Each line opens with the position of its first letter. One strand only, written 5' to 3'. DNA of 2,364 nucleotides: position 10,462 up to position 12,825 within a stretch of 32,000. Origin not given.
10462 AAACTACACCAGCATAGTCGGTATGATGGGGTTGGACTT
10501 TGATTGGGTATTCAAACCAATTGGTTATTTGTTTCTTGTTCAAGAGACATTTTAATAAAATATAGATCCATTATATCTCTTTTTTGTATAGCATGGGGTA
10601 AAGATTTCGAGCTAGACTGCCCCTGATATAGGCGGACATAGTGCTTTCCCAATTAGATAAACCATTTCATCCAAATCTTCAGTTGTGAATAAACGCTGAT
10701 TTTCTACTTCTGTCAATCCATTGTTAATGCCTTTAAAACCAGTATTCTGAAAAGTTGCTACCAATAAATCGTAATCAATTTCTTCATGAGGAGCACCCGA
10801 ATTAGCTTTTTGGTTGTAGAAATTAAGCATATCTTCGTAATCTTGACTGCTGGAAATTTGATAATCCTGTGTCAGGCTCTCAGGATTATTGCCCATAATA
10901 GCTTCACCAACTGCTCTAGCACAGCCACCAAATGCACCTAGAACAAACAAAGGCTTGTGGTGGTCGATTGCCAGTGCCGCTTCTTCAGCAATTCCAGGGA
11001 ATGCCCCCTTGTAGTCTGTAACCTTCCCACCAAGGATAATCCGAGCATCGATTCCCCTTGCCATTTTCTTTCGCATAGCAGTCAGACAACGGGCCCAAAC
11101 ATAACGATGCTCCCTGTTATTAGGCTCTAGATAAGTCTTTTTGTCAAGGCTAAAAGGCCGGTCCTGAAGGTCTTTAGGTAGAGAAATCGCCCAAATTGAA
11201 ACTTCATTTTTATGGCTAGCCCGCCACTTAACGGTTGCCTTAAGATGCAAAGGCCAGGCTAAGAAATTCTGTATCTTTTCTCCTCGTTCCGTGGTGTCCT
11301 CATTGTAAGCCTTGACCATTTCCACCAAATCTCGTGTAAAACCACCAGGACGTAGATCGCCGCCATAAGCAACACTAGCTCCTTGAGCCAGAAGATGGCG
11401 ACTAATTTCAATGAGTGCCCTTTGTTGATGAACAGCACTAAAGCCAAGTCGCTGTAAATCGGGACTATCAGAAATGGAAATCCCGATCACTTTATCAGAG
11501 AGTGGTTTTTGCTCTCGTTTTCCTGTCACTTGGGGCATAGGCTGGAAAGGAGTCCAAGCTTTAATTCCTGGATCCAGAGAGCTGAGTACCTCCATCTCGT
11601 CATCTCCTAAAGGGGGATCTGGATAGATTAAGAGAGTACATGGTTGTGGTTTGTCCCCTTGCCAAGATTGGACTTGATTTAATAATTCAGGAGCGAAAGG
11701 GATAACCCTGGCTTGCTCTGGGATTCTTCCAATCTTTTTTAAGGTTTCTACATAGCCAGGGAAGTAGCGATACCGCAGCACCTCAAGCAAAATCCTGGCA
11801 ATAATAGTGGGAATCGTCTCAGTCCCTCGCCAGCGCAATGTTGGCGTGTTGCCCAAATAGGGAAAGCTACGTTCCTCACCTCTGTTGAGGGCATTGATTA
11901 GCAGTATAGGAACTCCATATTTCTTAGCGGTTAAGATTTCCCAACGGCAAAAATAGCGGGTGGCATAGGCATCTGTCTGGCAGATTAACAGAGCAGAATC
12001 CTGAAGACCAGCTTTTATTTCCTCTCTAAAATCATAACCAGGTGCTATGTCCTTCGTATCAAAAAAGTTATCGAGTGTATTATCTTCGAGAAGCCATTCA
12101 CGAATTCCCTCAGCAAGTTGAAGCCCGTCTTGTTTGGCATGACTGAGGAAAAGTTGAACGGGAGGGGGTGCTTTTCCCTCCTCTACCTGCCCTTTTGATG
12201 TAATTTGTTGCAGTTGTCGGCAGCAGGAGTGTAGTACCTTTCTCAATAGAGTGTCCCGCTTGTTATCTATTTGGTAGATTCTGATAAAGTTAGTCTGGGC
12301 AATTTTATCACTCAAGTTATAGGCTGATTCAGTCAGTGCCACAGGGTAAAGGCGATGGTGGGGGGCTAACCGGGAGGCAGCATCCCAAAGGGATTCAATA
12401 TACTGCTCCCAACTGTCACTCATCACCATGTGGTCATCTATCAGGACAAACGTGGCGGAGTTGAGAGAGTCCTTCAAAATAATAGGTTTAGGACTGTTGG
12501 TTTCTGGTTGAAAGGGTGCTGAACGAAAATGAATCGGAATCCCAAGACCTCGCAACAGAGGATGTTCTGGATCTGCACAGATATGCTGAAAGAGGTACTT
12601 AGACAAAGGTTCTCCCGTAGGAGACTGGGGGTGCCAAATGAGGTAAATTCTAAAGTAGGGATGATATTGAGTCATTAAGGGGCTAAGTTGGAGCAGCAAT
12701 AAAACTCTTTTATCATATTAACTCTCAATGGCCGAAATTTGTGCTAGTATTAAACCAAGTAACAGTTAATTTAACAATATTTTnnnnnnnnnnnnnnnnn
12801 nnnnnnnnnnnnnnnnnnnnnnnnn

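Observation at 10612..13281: Divergent TIR-SLOG / ThsB-like TIR gene pair: candidate Thoeris-like defence system with a TIR instead of SIR2 as the SLOG-coupled effector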

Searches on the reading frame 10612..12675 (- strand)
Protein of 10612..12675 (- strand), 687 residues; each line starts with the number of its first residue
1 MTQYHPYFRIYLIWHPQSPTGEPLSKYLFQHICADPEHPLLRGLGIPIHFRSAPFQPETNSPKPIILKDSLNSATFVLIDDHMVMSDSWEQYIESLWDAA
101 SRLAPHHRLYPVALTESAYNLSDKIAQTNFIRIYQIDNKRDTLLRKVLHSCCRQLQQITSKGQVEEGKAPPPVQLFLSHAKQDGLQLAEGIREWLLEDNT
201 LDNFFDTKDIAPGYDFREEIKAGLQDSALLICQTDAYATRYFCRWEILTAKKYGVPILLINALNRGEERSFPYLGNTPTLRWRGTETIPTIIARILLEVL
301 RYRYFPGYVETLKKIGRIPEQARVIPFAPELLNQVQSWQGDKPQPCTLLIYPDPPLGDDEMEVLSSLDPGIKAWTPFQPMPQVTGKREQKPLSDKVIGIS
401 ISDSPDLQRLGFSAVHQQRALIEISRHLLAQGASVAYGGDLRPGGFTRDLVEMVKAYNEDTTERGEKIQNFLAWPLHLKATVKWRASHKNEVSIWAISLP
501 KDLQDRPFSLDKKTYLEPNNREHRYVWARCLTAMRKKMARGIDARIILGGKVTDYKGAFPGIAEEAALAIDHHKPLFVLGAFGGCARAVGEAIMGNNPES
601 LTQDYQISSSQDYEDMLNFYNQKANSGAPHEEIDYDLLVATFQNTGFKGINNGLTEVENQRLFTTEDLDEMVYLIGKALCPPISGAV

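Call 3: search_protein_families(library=pfam, proteins=[window:10612-12675:-], max_evalue=1)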
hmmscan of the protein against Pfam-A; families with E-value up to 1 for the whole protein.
window:10612-12675:- (687 aa): 4 families
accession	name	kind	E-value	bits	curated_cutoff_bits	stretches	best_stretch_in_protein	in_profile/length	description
PF18163.6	LD_cluster2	-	2.4e-105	352.3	25.3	1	392-662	2-264/264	SLOG cluster2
PF13676.11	TIR_2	-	8.6e-10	39.6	28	1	176-252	2-77/122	TIR domain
PF18185.7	STALD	-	0.022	14.7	24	1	529-607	102-183/211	Sir2- and TIR-associating SLOG family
PF08937.16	ThsB_TIR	-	0.23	12.3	21.2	1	176-261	1-94/100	Thoeris protein ThsB, TIR-like domain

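Call 4: search_protein_families(library=padloc, proteins=[window:10612-12675:-], max_evalue=1)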
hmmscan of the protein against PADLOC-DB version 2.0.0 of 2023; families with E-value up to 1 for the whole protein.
window:10612-12675:- (687 aa): 3 families
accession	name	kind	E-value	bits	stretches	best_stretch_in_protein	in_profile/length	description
PDLC00434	ThsB1|ThsB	-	4e-06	24.2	1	174-259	140-225/396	TIR-like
PDLC05062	PDC-S66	-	1.2e-05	22.9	1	153-228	130-203/282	-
PDLC00429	ThsB1|ThsB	-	0.0055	14.8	1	185-262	17-102/167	TIR-like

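Call 5: search_protein_families(library=ncbifam, proteins=[window:10612-12675:-], max_evalue=1)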
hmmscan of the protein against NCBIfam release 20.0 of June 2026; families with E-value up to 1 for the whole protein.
window:10612-12675:- (687 aa): 3 families
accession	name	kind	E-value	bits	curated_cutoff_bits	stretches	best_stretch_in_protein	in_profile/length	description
NF058526.1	Thoeris_type3_ThcB4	equivalog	4.4e-10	39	220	1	175-260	130-215/375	Thoeris type III anti-phage system protein ThcB4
NF042941.1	Retron_TIR_antiphage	equivalog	0.00041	19.2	600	1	172-232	339-398/464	TIR domain-containing anti-phage reverse transcriptase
NF001322.0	PRK00258.3-6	equivalog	0.16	11.3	285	1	549-622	99-169/272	shikimate dehydrogenase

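Call 15: find_homologous_proteins(query=window:10612-12675:-, max_evalue=0.00001)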
Query window:10612-12675:- (687 aa): 890 proteins with E <= 0.00001 among 8000 candidates; the best 120 are listed.
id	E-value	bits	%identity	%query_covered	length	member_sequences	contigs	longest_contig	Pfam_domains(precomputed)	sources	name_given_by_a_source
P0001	0.0e+0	1473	92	100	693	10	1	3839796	PF18163.7,PF13676.12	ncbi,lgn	-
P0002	0.0e+0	1258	79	99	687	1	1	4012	PF18163.7,PF13676.12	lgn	-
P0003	0.0e+0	1173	75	99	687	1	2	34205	PF18163.7,PF13676.12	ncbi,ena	-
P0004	0.0e+0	1163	73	99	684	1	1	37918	PF18163.7,PF13676.12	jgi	jgi:SLOG cluster2/TIR domain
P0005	0.0e+0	1153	73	99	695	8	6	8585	PF18163.7,PF13676.12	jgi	jgi:SLOG cluster2/TIR domain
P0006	0.0e+0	1130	71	99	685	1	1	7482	PF18163.7,PF13676.12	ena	-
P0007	0.0e+0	1125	70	99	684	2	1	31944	PF18163.7,PF13676.12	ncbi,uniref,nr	ncbi:TIR domain-containing protein [Gloeocapsa sp. PCC 73106]|uniref:TIR domain-containing protein n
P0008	0.0e+0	1112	69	99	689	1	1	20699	PF18163.7,PF13676.12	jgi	jgi:SLOG cluster2/TIR domain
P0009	0.0e+0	1107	70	99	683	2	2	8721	PF18163.7,PF13676.12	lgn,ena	-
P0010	0.0e+0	1103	69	99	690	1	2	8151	PF18163.7,PF13676.12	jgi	jgi:SLOG cluster2/TIR domain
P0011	0.0e+0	1071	67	99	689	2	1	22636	PF18163.7,PF13676.12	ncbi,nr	ncbi:TIR domain-containing protein [Gloeothece citriformis]|nr:TIR domain-containing protein [Gloeot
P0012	0.0e+0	1071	68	99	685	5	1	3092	PF18163.7,PF13676.12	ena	-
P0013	0.0e+0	1054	66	99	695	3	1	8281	PF18163.7,PF13676.12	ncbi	ncbi:MAG: TIR domain-containing protein [Waterburya sp.]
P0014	0.0e+0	1047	67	99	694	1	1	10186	PF18163.7,PF13676.12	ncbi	-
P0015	1.1e-297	1007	64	99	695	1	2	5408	PF18163.7,PF13676.12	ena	-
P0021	2.0e-257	874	56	98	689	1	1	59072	PF18163.7,PF13676.12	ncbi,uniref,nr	ncbi:TIR domain-containing protein [Nostoc sp. UHCC 0251]|uniref:TIR domain-containing protein n=1 T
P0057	2.2e-149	517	39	99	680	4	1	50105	PF18163.7,PF13676.12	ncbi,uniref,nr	ncbi:TIR domain-containing protein [Bacillus cereus]|uniref:TIR domain-containing protein n=1 Tax=Ba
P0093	8.8e-142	492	37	99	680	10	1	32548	PF18163.7,PF13676.12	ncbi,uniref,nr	ncbi:TIR domain-containing protein [Bacillus toyonensis]|uniref:TIR domain-containing protein n=1 Ta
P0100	2.1e-140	488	40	95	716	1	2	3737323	PF01582.26,PF18163.7,PF13676.12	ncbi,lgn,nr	ncbi:MAG: TIR domain-containing protein [Burkholderiales bacterium]|nr:TIR domain-containing protein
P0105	9.8e-140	485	39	98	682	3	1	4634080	PF01582.26,PF18163.7,PF13676.12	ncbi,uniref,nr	ncbi:TIR domain-containing protein [Methylomonas montana]|uniref:TIR domain-containing protein n=1 T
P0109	2.7e-139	484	36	97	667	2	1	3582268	PF01582.26,PF18163.7,PF13676.12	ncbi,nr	ncbi:TIR domain-containing protein [Salisediminibacterium beveridgei]|nr:TIR domain-containing prote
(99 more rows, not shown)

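Call 22: find_related_loci(query=window:10612-12675:-, collection=genome_contigs, flank=6000)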
Query window:10612-12675:- (687 aa) in genome_contigs; peptide patterns used: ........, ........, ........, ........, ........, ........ (x = any residue, [..] = any of these).
40 stretches matched a pattern; 4 encode a relative of the query (tblastn E <= 1e-3); 4 distinct loci.
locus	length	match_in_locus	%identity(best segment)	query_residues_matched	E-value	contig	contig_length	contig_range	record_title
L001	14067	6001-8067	93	2-687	0e+0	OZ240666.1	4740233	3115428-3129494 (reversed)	MAG: Prochloron sp. isolate dac035e6-ce62-414d-a23f-31881e3e1573 genome assembly, chromosome: 1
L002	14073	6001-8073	92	2-687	0e+0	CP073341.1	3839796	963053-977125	MAG: Candidatus Paraprochloron terpiosi LD05 chromosome, complete genome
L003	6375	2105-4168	74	2-679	0e+0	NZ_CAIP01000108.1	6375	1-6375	Microcystis sp. T1-4, whole genome shotgun sequence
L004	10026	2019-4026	92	2-687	0e+0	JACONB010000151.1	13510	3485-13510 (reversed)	MAG: Candidatus Paraprochloron terpiosi SP5CPC1 SP5CPC1_Ga0394199_151, whole genome shotgun sequence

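Call 24: find_encoding_contigs(protein=P0057, flank=6000, max_places=3)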
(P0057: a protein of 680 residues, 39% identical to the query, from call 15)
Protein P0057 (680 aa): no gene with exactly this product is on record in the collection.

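Call 25: find_encoding_contigs(protein=P0105, flank=6000, max_places=3)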
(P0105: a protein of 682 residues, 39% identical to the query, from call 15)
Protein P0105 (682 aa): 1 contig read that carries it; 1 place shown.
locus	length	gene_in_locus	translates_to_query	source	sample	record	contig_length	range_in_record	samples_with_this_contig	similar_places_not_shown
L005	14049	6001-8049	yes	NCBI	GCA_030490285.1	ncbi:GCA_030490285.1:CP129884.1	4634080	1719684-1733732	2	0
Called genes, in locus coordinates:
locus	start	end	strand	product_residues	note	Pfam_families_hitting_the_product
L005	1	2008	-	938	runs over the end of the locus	PF00005:ABC_tran (faint), PF02463:SMC_N (faint), PF13191:AAA_16 (faint), PF13476:AAA_23 (faint), PF13555:AAA_29 (faint), PF17760:UvrA_inter, PF17755:UvrA_DNA-bind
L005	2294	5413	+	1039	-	PF13426:PAS_9, PF00989:PAS, PF08447:PAS_3, PF08448:PAS_4, PF13188:PAS_8, PF13426:PAS_9, PF00989:PAS, PF13426:PAS_9, +6 more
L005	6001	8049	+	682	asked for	PF01582:TIR (weak), PF13676:TIR_2, PF18163:LD_cluster2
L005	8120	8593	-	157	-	-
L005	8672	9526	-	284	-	PF18421:Peptidase_M23_N, PF01551:Peptidase_M23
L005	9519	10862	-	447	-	PF13742:tRNA_anti_2, PF01336:tRNA_anti-codon, PF02601:Exonuc_VII_L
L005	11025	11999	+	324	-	PF01545:Cation_efflux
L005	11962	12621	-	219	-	PF13489:Methyltransf_23, PF08242:Methyltransf_12, PF13649:Methyltransf_25 (faint), PF13847:Methyltransf_31 (faint), PF08241:Methyltransf_11 (faint)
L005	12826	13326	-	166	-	PF00293:NUDIX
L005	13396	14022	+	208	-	PF00440:TetR_N, PF13305:TetR_C_33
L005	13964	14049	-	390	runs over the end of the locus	PF07690:MFS_1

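Call 26: find_encoding_contigs(protein=P0109, flank=5000, max_places=2)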
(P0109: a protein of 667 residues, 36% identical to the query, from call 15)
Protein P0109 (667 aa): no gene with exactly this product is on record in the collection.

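Call 27: find_encoding_contigs(protein=P0100, flank=5000, max_places=2)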
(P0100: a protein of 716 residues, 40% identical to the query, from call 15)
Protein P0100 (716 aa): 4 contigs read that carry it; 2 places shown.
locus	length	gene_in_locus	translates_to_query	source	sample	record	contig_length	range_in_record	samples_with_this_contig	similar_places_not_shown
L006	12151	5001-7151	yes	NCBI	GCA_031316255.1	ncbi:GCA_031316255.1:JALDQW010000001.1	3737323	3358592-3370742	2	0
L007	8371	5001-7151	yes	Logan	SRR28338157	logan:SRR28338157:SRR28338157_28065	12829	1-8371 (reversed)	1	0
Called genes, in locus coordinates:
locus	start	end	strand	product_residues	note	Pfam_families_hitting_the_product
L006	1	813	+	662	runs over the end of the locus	PF17152:CHASE8, PF00672:HAMP (weak), PF00990:GGDEF, PF00563:EAL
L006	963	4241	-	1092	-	PF13699:eCIS_core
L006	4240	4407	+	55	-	-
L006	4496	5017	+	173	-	-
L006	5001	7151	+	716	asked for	PF01582:TIR, PF13676:TIR_2, PF18163:LD_cluster2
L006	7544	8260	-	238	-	PF00117:GATase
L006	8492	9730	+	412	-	PF13546:DDE_5, PF01609:DDE_Tnp_1 (weak)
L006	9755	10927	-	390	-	PF00465:Fe-ADH, PF13685:Fe-ADH_2, PF25137:ADH_Fe_C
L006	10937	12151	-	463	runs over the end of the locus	PF00171:Aldedh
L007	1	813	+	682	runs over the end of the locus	PF17152:CHASE8, PF00672:HAMP (weak), PF00990:GGDEF, PF00563:EAL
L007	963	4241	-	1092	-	PF13699:eCIS_core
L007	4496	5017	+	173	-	-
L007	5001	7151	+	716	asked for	PF01582:TIR, PF13676:TIR_2, PF18163:LD_cluster2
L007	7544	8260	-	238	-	PF00117:GATase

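Call 28: find_encoding_contigs(protein=P0093, flank=5000, max_places=2)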
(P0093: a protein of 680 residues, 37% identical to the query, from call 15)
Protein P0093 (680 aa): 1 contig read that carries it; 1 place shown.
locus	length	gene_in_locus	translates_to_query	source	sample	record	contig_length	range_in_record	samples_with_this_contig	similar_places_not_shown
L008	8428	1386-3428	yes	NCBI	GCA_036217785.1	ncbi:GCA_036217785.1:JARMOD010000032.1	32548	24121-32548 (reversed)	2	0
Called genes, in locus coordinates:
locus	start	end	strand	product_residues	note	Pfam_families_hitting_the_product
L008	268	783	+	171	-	PF13676:TIR_2 (weak)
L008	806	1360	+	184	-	PF08937:ThsB_TIR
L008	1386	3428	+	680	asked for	PF13676:TIR_2, PF18163:LD_cluster2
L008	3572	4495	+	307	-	PF13676:TIR_2, PF01582:TIR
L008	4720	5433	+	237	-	-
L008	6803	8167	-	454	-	PF17476:Binary_toxB_3, PF09259:Fve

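Call 29: find_encoding_contigs(protein=P0021, flank=5000, max_places=2)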
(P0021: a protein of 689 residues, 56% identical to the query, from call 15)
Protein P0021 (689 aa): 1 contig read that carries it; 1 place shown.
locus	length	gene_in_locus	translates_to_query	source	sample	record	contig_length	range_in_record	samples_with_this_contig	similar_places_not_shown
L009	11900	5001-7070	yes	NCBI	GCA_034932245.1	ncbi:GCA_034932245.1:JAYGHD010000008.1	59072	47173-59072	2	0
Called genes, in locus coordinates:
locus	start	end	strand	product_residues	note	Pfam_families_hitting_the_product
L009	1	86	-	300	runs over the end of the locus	PF18075:FtsX_ECD, PF02687:FtsX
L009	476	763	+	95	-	PF06967:Mo-nitro_C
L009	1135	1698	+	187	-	PF01327:Pep_deformylase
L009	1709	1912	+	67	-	-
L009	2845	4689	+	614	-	PF13676:TIR_2, PF14903:WG_beta_rep, PF08239:SH3_3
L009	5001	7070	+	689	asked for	PF13676:TIR_2, PF18163:LD_cluster2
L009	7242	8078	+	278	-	PF12705:PDDEXK_1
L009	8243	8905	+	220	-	PF13527:Acetyltransf_9 (faint), PF00583:Acetyltransf_1, PF13673:Acetyltransf_10, PF13508:Acetyltransf_7, PF08445:FR47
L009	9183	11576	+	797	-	PF01368:DHH, PF02272:DHHA1, PF17768:RecJ_OB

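Call 39: find_encoding_contigs(protein=P0121, flank=5000, max_places=2)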
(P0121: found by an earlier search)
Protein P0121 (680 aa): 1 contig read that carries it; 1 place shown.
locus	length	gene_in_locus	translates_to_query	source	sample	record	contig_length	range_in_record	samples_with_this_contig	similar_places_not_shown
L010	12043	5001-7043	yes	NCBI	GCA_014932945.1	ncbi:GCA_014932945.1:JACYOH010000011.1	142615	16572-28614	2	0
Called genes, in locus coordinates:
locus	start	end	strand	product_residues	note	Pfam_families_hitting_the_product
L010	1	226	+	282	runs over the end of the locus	-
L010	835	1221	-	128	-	PF18743:AHJR-like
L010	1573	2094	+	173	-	-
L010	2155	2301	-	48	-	-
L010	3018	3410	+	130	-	-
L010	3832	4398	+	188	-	PF13676:TIR_2, PF08937:ThsB_TIR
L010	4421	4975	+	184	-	PF08937:ThsB_TIR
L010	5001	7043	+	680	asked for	PF13676:TIR_2, PF18163:LD_cluster2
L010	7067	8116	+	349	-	PF13676:TIR_2, PF01582:TIR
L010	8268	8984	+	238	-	-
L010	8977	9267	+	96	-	PF08937:ThsB_TIR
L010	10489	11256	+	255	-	-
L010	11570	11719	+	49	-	-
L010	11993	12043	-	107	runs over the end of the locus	PF12844:HTH_19, PF13560:HTH_31, PF01381:HTH_3, PF13443:HTH_26 (weak)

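Call 48: search_protein_families(library=pfam, proteins=[L005:8120-8593:-, L006:4496-5017:+, L008:268-783:+, L008:806-1360:+, L008:3572-4495:+, L008:4720-5433:+, L010:8268-8984:+], max_evalue=0.1)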
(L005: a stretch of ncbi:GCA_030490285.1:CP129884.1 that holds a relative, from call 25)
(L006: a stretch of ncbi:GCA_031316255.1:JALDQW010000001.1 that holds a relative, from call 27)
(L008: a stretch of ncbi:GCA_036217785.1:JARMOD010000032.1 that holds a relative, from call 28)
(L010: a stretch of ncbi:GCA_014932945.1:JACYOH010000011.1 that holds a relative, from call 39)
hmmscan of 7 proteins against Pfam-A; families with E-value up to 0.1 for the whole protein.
L005:8120-8593:- (157 aa): 0 families

L006:4496-5017:+ (173 aa): 0 families

L008:268-783:+ (171 aa): 2 families
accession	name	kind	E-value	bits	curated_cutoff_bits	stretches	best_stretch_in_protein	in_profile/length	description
PF13676.11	TIR_2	-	5.2e-06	27.4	28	1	13-100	1-79/122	TIR domain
PF08937.16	ThsB_TIR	-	5.9e-05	23.8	21.2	1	14-102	1-90/100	Thoeris protein ThsB, TIR-like domain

L008:806-1360:+ (184 aa): 1 family
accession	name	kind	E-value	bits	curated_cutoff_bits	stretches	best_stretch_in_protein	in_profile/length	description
PF08937.16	ThsB_TIR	-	1.2e-18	67.8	21.2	1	15-109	1-95/100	Thoeris protein ThsB, TIR-like domain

L008:3572-4495:+ (307 aa): 2 families
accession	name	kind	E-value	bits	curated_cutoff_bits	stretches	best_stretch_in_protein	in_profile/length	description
PF13676.11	TIR_2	-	1.2e-16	61.8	28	1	179-292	1-113/122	TIR domain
PF01582.25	TIR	-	2.6e-08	34.3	21.3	1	198-267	25-94/179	TIR domain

L008:4720-5433:+ (237 aa): 0 families

L010:8268-8984:+ (238 aa): 0 families

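Call 52: search_protein_families(library=ncbifam, proteins=[L008:268-783:+, L008:806-1360:+, L008:1386-3428:+, L008:3572-4495:+, L008:4720-5433:+, L010:3832-4398:+, L010:7067-8116:+, L009:2845-4689:+], max_evalue=0.01)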
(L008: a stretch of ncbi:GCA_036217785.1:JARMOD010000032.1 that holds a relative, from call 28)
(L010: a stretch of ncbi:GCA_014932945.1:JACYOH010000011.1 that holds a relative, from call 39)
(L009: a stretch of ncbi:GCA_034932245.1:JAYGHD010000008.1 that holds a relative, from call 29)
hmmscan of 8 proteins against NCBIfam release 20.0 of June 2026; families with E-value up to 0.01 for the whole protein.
L008:268-783:+ (171 aa): 1 family
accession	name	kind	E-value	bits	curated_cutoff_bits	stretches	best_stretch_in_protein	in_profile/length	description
NF042941.1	Retron_TIR_antiphage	equivalog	0.00086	18.2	600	1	10-92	339-414/464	TIR domain-containing anti-phage reverse transcriptase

L008:806-1360:+ (184 aa): 0 families

L008:1386-3428:+ (680 aa): 3 families
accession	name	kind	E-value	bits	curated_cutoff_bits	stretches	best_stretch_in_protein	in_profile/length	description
NF058526.1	Thoeris_type3_ThcB4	equivalog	3.2e-11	42.7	220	1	172-266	130-222/375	Thoeris type III anti-phage system protein ThcB4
NF042941.1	Retron_TIR_antiphage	equivalog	2.4e-07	29.9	600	1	147-253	317-421/464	TIR domain-containing anti-phage reverse transcriptase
NF010389.0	PRK13816.1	equivalog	0.0093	15.9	196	0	136-239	3-107/131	ribosome-binding factor A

L008:3572-4495:+ (307 aa): 2 families
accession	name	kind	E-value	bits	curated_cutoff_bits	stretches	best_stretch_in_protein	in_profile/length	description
NF042941.1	Retron_TIR_antiphage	equivalog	0.00011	21.1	600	1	192-272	356-436/464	TIR domain-containing anti-phage reverse transcriptase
NF058526.1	Thoeris_type3_ThcB4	equivalog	0.00026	20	220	1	179-255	130-207/375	Thoeris type III anti-phage system protein ThcB4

L008:4720-5433:+ (237 aa): 0 families

L010:3832-4398:+ (188 aa): 1 family
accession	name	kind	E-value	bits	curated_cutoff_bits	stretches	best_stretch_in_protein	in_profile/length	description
NF042941.1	Retron_TIR_antiphage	equivalog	5.7e-08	32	600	1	23-109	335-414/464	TIR domain-containing anti-phage reverse transcriptase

L010:7067-8116:+ (349 aa): 3 families
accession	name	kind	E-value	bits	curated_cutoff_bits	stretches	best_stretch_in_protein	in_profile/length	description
NF058526.1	Thoeris_type3_ThcB4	equivalog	4.3e-05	22.5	220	1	220-296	129-206/375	Thoeris type III anti-phage system protein ThcB4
NF042941.1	Retron_TIR_antiphage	equivalog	5.6e-05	22.1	600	1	237-315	359-437/464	TIR domain-containing anti-phage reverse transcriptase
NF040588.1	FxsC_Nterm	equivalog_domain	0.006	16.5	130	0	246-302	47-102/182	TIR-like protein FxsC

L009:2845-4689:+ (614 aa): 3 families
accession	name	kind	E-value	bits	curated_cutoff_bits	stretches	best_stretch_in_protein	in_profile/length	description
NF033202.0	GW_glycos_SH3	domain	0.0028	18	50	0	586-613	50-78/81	GW domain-containing glycosaminoglycan-binding protein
NF042941.1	Retron_TIR_antiphage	equivalog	0.0033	16.3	600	1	8-81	342-406/464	TIR domain-containing anti-phage reverse transcriptase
TIGR04211.1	SH3_and_anchor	equivalog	0.0036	16.9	65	0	559-613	7-58/198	TIGR04211 family SH3 domain-containing protein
